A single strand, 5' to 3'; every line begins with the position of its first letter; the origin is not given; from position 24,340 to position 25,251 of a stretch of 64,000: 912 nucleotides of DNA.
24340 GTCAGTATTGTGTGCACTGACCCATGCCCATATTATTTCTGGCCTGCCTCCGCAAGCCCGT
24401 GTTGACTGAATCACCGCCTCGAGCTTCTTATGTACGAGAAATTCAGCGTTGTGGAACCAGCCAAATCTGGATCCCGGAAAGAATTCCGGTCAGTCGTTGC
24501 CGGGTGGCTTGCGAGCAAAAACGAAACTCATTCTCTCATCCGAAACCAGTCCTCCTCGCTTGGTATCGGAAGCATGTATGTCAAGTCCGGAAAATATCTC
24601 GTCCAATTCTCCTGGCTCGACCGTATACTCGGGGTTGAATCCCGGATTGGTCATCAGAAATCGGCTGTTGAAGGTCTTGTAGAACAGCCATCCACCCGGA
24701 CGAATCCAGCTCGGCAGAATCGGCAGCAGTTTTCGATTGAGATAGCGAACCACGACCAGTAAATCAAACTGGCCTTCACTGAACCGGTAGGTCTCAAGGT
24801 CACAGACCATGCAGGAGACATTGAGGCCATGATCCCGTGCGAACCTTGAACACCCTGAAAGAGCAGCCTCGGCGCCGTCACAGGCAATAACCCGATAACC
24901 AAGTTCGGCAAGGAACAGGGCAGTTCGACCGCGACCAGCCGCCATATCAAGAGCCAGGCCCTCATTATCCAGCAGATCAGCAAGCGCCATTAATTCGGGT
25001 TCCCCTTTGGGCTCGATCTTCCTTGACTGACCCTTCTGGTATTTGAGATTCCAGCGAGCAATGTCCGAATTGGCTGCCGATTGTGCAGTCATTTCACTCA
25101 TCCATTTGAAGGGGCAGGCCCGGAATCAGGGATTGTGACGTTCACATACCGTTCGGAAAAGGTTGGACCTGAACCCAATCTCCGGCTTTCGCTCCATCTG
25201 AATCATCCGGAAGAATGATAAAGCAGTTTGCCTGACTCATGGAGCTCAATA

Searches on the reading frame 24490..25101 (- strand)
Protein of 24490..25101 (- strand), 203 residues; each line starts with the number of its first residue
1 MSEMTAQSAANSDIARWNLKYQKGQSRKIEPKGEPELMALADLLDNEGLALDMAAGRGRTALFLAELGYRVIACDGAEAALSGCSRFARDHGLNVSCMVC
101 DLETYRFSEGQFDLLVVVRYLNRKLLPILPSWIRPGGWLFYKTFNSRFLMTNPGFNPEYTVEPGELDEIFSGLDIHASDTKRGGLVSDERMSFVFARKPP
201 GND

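Call 14: search_protein_families(library=pfam, proteins=[window:24490-25101:-], max_evalue=0.0001)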
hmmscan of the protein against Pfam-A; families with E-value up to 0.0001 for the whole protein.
window:24490-25101:- (203 aa): 4 families
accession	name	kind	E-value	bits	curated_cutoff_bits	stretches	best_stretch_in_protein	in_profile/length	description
PF13649.12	Methyltransf_25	-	9.9e-12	45.8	27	1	51-122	2-78/97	Methyltransferase domain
PF08241.18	Methyltransf_11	-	2.4e-08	35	21.2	1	51-120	1-69/95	Methyltransferase domain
PF03848.20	TehB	-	1.2e-06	28.5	20.4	1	48-128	32-115/193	Tellurite resistance protein TehB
PF13847.12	Methyltransf_31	-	7.1e-05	23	27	1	50-121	7-84/145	Methyltransferase domain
